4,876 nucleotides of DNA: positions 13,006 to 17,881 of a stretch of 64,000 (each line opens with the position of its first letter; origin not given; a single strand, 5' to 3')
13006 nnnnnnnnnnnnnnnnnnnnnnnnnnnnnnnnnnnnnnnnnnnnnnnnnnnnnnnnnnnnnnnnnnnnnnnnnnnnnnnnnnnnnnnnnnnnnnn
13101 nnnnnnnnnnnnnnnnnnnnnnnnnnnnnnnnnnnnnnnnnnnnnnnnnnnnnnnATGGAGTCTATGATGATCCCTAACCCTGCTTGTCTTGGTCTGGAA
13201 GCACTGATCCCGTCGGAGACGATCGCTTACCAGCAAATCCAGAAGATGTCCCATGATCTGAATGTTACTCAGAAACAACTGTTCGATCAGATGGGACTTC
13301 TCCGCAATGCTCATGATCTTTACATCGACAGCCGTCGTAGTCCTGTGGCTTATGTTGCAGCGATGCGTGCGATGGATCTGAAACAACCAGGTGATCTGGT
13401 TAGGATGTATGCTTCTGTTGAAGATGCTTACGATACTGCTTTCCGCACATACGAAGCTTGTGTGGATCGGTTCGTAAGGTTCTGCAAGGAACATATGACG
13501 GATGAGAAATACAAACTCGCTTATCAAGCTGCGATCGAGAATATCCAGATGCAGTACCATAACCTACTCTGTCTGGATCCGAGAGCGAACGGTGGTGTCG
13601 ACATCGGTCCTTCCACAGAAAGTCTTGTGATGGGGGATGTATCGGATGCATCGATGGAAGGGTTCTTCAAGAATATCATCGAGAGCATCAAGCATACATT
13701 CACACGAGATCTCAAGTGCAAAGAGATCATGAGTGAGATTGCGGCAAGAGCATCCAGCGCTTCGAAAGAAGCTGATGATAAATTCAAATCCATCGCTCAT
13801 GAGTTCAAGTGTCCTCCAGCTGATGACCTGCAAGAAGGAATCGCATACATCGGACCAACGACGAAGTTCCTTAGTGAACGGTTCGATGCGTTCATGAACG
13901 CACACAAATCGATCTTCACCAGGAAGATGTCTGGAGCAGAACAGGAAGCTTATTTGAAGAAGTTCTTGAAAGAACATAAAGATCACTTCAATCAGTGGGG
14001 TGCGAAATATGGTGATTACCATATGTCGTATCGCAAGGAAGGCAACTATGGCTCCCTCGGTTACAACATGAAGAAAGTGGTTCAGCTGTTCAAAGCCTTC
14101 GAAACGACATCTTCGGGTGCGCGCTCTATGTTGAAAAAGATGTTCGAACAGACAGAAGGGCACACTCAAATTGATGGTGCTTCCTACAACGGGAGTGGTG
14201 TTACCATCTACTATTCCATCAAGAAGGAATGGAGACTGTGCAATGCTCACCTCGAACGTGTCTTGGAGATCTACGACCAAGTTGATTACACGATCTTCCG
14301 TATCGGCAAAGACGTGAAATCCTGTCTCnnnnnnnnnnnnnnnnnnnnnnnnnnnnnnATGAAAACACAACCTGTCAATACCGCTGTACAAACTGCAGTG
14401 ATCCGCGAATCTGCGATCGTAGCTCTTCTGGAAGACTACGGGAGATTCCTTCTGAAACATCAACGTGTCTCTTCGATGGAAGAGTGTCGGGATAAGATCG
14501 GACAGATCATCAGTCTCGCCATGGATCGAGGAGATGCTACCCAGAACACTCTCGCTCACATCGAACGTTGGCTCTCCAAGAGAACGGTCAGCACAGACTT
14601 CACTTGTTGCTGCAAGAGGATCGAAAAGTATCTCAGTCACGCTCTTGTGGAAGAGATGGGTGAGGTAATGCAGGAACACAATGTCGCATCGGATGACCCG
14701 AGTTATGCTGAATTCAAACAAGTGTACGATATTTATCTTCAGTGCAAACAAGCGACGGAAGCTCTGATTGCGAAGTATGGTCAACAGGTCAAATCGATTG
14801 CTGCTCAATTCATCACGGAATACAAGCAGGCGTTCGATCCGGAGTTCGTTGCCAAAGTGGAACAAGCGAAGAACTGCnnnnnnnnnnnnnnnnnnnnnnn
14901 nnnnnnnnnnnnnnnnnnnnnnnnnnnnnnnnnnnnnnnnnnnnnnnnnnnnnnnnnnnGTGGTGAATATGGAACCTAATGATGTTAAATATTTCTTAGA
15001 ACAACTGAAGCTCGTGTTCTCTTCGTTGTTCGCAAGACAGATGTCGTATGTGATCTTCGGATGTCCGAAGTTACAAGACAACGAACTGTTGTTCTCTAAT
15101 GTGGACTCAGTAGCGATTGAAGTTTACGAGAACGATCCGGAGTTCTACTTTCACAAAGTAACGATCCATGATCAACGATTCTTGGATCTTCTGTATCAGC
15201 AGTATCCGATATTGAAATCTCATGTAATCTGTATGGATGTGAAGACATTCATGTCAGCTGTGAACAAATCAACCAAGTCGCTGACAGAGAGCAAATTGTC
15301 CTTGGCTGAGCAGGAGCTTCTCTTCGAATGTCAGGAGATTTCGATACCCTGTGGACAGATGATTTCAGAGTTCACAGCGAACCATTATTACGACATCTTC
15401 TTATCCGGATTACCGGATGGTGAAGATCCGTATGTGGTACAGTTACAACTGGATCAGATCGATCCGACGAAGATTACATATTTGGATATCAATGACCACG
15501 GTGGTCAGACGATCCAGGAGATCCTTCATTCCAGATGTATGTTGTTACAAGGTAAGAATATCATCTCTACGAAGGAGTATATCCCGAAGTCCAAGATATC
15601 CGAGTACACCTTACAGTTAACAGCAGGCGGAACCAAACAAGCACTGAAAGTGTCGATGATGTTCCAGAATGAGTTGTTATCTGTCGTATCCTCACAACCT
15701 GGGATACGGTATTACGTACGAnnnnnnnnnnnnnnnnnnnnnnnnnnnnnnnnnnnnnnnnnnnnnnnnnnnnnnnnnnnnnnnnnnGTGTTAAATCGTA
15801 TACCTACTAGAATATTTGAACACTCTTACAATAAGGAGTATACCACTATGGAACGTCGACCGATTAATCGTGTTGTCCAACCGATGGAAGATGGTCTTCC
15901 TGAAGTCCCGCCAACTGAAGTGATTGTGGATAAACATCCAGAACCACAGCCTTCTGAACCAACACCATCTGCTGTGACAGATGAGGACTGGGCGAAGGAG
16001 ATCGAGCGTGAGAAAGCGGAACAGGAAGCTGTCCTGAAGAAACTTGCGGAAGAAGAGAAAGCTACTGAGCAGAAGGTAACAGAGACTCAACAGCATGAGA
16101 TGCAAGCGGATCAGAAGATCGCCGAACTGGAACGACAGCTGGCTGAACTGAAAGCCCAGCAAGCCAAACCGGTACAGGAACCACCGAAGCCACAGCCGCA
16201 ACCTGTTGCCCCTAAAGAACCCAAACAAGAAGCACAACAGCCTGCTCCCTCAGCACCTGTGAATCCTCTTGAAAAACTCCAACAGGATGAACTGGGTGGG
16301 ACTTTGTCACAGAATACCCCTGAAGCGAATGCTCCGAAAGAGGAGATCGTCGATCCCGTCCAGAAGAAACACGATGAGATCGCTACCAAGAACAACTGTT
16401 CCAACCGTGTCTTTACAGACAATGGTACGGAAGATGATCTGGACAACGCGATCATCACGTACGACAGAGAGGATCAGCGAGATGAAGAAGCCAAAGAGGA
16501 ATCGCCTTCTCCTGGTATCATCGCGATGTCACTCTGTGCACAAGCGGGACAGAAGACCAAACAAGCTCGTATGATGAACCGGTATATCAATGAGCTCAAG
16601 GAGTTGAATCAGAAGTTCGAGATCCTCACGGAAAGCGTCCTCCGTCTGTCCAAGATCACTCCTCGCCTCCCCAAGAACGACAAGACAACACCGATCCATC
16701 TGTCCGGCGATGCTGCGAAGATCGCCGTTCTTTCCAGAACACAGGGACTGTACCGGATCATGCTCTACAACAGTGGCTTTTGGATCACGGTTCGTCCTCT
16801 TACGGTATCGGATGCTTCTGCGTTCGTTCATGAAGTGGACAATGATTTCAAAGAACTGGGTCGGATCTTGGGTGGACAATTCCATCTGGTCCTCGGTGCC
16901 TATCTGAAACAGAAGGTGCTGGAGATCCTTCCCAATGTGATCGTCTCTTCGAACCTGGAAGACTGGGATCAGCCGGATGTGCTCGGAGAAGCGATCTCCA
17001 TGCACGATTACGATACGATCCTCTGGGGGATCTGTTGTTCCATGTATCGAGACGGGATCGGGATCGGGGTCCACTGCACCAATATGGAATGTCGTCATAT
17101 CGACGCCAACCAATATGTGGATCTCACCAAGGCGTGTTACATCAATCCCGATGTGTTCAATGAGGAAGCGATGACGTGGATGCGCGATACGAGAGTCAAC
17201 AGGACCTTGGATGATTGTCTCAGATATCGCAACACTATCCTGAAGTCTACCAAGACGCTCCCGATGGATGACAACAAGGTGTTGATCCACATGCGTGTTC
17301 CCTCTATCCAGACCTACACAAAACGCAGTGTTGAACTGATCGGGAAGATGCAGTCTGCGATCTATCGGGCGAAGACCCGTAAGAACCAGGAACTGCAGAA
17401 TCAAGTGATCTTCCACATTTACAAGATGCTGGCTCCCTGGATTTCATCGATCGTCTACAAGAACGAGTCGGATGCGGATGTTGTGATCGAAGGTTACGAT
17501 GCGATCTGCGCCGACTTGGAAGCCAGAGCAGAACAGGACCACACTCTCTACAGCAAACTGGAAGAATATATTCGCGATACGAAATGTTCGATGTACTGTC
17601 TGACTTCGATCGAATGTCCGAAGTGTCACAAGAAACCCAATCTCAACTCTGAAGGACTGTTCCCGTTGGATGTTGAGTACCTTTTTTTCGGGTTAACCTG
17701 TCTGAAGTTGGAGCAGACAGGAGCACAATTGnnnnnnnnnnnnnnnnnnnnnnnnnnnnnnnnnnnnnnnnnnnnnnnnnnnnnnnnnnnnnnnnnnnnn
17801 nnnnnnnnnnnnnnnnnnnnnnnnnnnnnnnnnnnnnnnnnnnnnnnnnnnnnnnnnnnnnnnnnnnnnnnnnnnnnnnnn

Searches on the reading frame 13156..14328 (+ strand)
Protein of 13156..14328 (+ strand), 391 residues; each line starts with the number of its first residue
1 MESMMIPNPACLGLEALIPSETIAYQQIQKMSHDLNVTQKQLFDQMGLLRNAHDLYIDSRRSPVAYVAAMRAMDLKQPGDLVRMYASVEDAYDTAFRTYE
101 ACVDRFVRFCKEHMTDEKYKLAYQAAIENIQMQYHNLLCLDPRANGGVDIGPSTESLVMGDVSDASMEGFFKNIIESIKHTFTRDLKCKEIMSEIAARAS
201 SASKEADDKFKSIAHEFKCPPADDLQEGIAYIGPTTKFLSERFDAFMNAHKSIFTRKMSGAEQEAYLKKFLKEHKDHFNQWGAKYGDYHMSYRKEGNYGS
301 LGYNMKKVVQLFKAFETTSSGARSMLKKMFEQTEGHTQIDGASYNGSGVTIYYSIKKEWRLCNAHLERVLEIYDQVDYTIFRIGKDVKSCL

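Call 33: search_protein_families(library=pfam, proteins=[window:13156-14328:+], max_evalue=0.1)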
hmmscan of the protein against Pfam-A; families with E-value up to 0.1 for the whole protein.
window:13156-14328:+ (391 aa): 3 families
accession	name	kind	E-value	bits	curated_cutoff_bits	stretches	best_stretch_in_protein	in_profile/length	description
PF04212.24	MIT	-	0.011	16.2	30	1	91-130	19-57/66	MIT (microtubule interacting and transport) domain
PF18735.6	HEPN_RiboL-PSP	-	0.029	14.7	28.4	0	165-226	40-99/191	RiboL-PSP-HEPN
PF06535.18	RGM_N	-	0.062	14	24.2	0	87-130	23-59/70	Repulsive guidance molecule (RGM) N-terminal domain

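Call 74: search_protein_families(library=ncbifam, proteins=[window:13156-14328:+], max_evalue=0.01)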
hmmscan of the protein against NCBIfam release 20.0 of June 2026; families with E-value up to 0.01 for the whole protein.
window:13156-14328:+ (391 aa): 0 families

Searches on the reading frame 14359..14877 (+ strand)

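Call 33: search_protein_families(library=pfam, proteins=[window:14359-14877:+], max_evalue=0.1)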
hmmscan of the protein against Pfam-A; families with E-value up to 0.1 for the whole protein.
window:14359-14877:+ (173 aa): 3 families
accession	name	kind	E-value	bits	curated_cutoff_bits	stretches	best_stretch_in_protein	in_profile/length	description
PF10884.14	DUF2683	-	0.013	16.2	27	1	137-172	14-49/66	Protein of unknown function (DUF2683)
PF00804.31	Syntaxin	-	0.033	14.4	26.7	1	35-111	37-113/157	Syntaxin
PF17403.7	Nrap_D2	-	0.1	12.8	33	0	69-166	10-107/151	Nrap protein PAP/OAS-like domain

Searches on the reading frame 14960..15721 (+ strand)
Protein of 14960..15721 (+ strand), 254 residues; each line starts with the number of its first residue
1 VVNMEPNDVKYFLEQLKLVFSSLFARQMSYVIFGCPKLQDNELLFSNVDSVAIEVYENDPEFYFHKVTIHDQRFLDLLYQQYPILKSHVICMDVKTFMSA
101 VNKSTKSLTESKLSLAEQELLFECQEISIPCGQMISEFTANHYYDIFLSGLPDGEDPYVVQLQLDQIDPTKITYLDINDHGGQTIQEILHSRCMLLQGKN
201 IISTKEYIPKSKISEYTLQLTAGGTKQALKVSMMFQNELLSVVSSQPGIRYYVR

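Call 33: search_protein_families(library=pfam, proteins=[window:14960-15721:+], max_evalue=0.1)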
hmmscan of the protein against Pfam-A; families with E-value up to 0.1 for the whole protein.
window:14960-15721:+ (254 aa): 0 families

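Call 74: search_protein_families(library=ncbifam, proteins=[window:14960-15721:+], max_evalue=0.01)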
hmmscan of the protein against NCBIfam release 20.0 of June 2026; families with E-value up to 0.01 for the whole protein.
window:14960-15721:+ (254 aa): 0 families

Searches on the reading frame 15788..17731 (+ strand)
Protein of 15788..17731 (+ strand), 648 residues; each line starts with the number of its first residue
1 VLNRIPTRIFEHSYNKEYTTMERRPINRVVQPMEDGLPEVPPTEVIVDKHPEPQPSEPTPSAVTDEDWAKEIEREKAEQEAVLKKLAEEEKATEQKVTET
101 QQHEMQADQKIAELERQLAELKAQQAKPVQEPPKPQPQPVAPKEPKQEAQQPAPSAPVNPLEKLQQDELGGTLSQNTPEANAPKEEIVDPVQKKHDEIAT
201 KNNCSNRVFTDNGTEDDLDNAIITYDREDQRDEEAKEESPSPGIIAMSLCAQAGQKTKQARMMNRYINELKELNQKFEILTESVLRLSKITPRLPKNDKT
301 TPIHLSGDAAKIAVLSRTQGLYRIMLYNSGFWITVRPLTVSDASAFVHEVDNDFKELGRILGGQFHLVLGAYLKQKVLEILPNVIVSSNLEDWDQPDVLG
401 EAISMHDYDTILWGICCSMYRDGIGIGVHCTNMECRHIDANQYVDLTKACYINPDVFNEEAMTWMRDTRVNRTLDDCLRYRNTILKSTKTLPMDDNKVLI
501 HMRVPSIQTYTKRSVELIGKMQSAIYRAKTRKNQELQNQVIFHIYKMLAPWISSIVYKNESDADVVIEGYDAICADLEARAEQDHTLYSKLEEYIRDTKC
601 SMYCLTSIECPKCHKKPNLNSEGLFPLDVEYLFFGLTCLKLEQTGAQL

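Call 3: search_protein_families(library=pfam, proteins=[window:15788-17731:+], max_evalue=1)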
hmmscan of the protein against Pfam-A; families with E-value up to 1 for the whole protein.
window:15788-17731:+ (648 aa): 2 families
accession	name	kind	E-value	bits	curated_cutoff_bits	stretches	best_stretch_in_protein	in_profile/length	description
PF17675.6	APG6_N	-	0.22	12.4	45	1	71-130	43-102/132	Apg6 coiled-coil region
PF02185.22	HR1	-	0.27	11.7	33.1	0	255-289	27-61/67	Hr1 repeat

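Call 4: search_protein_families(library=phrogs, proteins=[window:15788-17731:+], max_evalue=0.01)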
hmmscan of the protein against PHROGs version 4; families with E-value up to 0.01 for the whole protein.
window:15788-17731:+ (648 aa): 1 family
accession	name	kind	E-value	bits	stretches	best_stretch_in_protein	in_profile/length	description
phrog_4585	-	unknown function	5.2e-43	148.6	1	88-645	3-542/551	-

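Call 28: search_dna_similar(query=window:15788-17731:+, collection=phages, mode=protein, max_rows=25, max_evalue=0.001)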
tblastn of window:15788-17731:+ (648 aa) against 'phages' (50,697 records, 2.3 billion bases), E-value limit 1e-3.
Records with a match: 57; places in all: 57; records where one place covers at least 80% of the query: 0.
Best place of each record, by identity: <60% 57.
By first word of the organism name: Serratia 17; Klebsiella 9; Ralstonia 8; Pseudomonas 5; Erwinia 4; Xanthomonas 3; Vibrio 3; Burkholderia 3; Halocynthia 2; Pectobacterium 1; and 2 more.
By host as written in the record: Klebsiella pneumoniae 11; - 7; Serratia marcescens 3; Ralstonia solanacearum 3; Ralstonia pseudosolanacearum 3; Serratia marcescens LVF3 2; Serratia marcescens wk2050 2; Erwinia amylovora 2; and 19 more.
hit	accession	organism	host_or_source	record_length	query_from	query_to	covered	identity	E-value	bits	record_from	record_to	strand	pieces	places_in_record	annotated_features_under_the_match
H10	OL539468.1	Serratia phage vB_SmaM_Haymo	Serratia marcescens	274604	150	646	77%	20.3%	2e-10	71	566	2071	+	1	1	hypothetical protein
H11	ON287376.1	Serratia phage vB_SmaM-Kodama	Serratia marcescens LVF3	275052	150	646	77%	20.3%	2e-10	71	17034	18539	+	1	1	hypothetical protein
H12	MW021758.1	Serratia phage vB_SmaM_Yaphecito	Serratia marcescens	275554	150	646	77%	20.3%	2e-10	71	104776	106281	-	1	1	hypothetical protein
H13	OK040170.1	Serratia phage BUCT660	Serratia marcescens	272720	150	646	77%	20.3%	4e-10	70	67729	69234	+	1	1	hypothetical protein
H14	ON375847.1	Pectobacterium phage vB_ParM-25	Pectobacterium aroidearum strain MO46a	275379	150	646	77%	20.3%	4e-10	70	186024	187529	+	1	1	hypothetical protein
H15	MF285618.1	Serratia phage vB_SmaM_ 2050HW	Serratia marcescens wk2050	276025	150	646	77%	20.3%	4e-10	70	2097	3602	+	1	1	hypothetical protein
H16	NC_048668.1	Serratia phage vB_SmaM_ 2050HW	Serratia marcescens wk2050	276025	150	646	77%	20.3%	4e-10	70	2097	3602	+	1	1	hypothetical protein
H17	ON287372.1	Serratia phage vB_SmaS-Totoro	Serratia marcescens LVF3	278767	163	646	75%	20.8%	2e-12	77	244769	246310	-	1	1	hypothetical protein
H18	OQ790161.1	Xanthomonas phage RTH11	Xanthomonas sp.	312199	208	638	67%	19.6%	4e-7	60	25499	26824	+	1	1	hypothetical protein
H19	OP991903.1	Erwinia phage vB_Ea277G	Erwinia amylovora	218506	285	647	56%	21.8%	4e-13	79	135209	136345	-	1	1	hypothetical protein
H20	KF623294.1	Erwinia phage PhiEaH1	Erwinia amylovora B0.1960 (NCAIM, ...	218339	285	647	56%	21.8%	7e-12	75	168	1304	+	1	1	none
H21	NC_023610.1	Erwinia phage PhiEaH1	Erwinia amylovora B0.1960 (NCAIM, ...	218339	285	647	56%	21.8%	7e-12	75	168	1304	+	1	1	none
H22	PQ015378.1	Pseudomonas phage RVTF4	Pseudomonas sp.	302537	288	643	55%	21.0%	1e-4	51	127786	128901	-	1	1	hypothetical protein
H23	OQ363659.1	Pseudomonas phage D6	Pseudomonas syringae pv. tomato str. ...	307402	289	643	55%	21.0%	8e-5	52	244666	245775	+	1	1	hypothetical protein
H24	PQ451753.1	Vibrio phage pVp-JHP1101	Vibrio parahaemolyticus SNUVpS-1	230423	292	636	53%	21.6%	2e-4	50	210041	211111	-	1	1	hypothetical protein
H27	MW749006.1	Bacillus phage vB_BspM_AgentSmith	Bacillus sp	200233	305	641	52%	21.7%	5e-9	66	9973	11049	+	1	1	putative baseplate hub assembly protein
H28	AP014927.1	Ralstonia phage RSF1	Ralstonia solanacearum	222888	323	644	50%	22.7%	2e-12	77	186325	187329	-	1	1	hypothetical protein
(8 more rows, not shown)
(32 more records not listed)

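Call 32: get_annotated_region(hit=H28, flank=9000)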
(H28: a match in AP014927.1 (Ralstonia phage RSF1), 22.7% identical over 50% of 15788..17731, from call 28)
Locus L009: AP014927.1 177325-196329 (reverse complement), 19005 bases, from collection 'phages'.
description: Ralstonia phage RSF1 DNA, complete genome.
organism: Ralstonia phage RSF1 (NCBI taxid 1689679)
taxonomy: Viruses; Duplodnaviria; Heunggongvirae; Uroviricota; Caudoviricetes; Chiangmaivirus; Chiangmaivirus RSF1
host: Ralstonia solanacearum; source: -; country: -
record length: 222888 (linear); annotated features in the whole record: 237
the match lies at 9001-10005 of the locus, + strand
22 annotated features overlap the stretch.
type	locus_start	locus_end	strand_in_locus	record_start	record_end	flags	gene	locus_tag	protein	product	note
CDS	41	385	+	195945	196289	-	-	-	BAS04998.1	hypothetical protein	ORF206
CDS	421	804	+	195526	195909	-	-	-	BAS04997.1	hypothetical protein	ORF205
CDS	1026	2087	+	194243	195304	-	-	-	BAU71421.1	hypothetical protein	ORF204.1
CDS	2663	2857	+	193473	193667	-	-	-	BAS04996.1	hypothetical protein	ORF204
CDS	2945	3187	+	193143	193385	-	-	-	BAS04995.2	hypothetical protein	ORF203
CDS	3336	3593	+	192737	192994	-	-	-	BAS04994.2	hypothetical protein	ORF202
CDS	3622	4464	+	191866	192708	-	-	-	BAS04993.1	hypothetical protein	ORF201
CDS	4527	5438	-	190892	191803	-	-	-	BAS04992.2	hypothetical protein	ORF200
CDS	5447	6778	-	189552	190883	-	-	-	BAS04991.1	putative RNA polymerase beta prime subunit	ORF199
CDS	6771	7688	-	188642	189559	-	-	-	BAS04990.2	hypothetical protein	ORF198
CDS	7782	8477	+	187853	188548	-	-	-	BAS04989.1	hypothetical protein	ORF197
CDS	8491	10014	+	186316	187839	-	-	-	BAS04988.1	hypothetical protein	ORF196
CDS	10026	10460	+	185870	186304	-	-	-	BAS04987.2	hypothetical protein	ORF195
CDS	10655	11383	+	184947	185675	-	-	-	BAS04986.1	hypothetical protein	ORF194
CDS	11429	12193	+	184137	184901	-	-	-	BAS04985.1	hypothetical protein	ORF193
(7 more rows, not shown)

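Call 33: search_protein_families(library=pfam, proteins=[L009:7782-8474:+, L009:10026-10457:+, L009:10655-11380:+, L009:14345-16378:-, L009:16514-17842:+, L009:17863-18336:+], max_evalue=0.1)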
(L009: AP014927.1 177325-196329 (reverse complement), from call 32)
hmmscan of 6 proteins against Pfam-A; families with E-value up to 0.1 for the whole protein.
L009:7782-8474:+ (231 aa): 0 families

L009:10026-10457:+ (144 aa): 0 families

L009:10655-11380:+ (242 aa): 1 family
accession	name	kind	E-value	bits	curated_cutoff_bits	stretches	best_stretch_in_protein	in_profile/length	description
PF00385.30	Chromo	-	0.079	13.3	25.1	0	65-107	2-45/53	Chromo (CHRromatin Organisation MOdifier) domain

L009:14345-16378:- (677 aa): 1 family
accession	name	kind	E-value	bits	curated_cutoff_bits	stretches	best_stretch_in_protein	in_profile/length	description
PF14216.11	DUF4326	-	2.4e-13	51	25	1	5-82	15-81/82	Domain of unknown function (DUF4326)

L009:16514-17842:+ (443 aa): 0 families

L009:17863-18336:+ (158 aa): 0 families

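Call 63: search_solved_structures(query=window:15788-17731:+, max_evalue=1)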
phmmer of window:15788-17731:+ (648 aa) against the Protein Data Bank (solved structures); distinct sequences matched with E-value up to 1: 1.
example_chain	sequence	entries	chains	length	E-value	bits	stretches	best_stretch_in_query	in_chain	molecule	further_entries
9wxh_B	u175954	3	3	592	0.61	11.6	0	563-629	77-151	Cas10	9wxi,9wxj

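Call 74: search_protein_families(library=ncbifam, proteins=[window:15788-17731:+], max_evalue=0.01)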
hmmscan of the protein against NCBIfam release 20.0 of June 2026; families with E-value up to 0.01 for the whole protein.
window:15788-17731:+ (648 aa): 0 families

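Call 102: get_annotated_region(hit=H27, flank=5000)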
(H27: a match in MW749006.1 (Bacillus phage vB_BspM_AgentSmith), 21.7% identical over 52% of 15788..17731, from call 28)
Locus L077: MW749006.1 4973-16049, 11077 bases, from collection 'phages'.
description: Bacillus phage vB_BspM_AgentSmith, complete genome.
organism: Bacillus phage vB_BspM_AgentSmith (NCBI taxid 2836110)
taxonomy: Viruses; Duplodnaviria; Heunggongvirae; Uroviricota; Caudoviricetes
host: Bacillus sp; source: North Davis; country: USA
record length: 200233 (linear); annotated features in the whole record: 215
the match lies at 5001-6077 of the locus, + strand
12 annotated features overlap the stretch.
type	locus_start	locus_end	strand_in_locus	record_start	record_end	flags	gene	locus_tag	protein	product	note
CDS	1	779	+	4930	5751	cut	-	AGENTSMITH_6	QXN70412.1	putative central spike protein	-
CDS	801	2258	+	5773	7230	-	-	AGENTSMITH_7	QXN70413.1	putative UsvX protein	-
CDS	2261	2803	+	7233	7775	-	-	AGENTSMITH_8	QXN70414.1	hypothetical protein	-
CDS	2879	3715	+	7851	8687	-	-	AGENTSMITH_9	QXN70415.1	putative virion structural protein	-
CDS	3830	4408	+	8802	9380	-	-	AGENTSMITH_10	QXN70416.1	hypothetical protein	-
CDS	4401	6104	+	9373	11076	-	-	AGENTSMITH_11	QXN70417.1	putative baseplate hub assembly protein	-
CDS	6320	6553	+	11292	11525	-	-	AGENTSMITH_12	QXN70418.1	hypothetical protein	-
CDS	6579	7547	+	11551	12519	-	-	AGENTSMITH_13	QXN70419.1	hypothetical protein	-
CDS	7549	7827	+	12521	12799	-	-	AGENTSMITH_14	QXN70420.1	hypothetical protein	-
CDS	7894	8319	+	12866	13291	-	-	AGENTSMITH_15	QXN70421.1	hypothetical protein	-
CDS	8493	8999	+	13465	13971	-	-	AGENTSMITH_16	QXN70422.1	hypothetical protein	-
CDS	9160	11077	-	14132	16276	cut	-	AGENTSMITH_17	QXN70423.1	putative t4-like DNA polymerase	-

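Call 103: get_annotated_region(hit=H19, flank=5000)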
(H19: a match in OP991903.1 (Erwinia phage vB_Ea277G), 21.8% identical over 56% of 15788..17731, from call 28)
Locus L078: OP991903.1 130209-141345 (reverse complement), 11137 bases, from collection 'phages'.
description: Erwinia phage vB_Ea277G, complete genome.
organism: Erwinia phage vB_Ea277G (NCBI taxid 3016906)
taxonomy: Viruses; Duplodnaviria; Heunggongvirae; Uroviricota; Caudoviricetes; Iapetusvirus
host: Erwinia amylovora; source: soil associated to apple trees; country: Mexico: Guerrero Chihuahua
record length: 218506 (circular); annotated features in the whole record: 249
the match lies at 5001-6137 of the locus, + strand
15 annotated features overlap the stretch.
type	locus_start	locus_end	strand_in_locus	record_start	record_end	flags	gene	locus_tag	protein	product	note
CDS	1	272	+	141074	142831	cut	-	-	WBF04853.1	hypothetical protein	-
CDS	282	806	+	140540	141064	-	-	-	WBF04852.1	hypothetical protein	-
CDS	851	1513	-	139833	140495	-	-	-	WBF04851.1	hypothetical protein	-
CDS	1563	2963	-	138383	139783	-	-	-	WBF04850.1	hypothetical protein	-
CDS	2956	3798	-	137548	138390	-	-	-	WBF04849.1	hypothetical protein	-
CDS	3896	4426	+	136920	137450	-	-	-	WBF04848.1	hypothetical protein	-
CDS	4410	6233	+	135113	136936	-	-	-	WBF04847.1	hypothetical protein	-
CDS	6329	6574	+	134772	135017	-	-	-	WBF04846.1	hypothetical protein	-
CDS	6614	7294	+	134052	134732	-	-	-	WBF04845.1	hypothetical protein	-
CDS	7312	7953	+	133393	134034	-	-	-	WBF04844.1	hypothetical protein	-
CDS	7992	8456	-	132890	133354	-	-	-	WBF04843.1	hypothetical protein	-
CDS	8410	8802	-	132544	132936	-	-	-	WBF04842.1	hypothetical protein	-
CDS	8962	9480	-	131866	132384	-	-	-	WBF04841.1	hypothetical protein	-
CDS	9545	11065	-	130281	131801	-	-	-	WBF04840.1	hypothetical protein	-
CDS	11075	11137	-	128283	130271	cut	-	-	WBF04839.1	hypothetical protein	-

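Call 104: get_annotated_region(hit=H16, flank=5000)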
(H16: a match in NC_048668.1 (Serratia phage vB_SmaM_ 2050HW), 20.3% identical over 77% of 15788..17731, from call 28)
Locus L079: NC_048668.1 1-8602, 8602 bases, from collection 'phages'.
description: Serratia phage 2050HW, complete genome.
organism: Serratia phage vB_SmaM_ 2050HW (NCBI taxid 2024252)
taxonomy: Viruses; Duplodnaviria; Heunggongvirae; Uroviricota; Caudoviricetes; Moabitevirus; Moabitevirus mv2050HW
host: Serratia marcescens wk2050; source: -; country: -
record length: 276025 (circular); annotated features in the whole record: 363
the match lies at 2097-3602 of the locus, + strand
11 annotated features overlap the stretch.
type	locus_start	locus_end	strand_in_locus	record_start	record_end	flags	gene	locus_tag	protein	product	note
CDS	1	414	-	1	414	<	-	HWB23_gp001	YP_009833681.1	RNA polymerase beta subunit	-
CDS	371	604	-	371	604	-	-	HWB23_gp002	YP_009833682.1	hypothetical protein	-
CDS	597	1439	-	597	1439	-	-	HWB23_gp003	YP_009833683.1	hypothetical protein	-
CDS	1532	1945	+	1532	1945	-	-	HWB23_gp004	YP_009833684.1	hypothetical protein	-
CDS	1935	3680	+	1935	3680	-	-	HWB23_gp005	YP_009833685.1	hypothetical protein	-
CDS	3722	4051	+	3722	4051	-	-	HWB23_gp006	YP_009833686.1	hypothetical protein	-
CDS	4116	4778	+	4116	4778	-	-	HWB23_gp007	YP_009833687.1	hypothetical protein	-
CDS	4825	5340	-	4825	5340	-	-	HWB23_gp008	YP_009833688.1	hypothetical protein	-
CDS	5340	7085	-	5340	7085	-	-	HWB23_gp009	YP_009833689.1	DNA polymerase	-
CDS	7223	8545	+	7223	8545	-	-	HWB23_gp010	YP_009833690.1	virion structural protein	-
CDS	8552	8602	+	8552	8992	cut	-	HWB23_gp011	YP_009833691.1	hypothetical protein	-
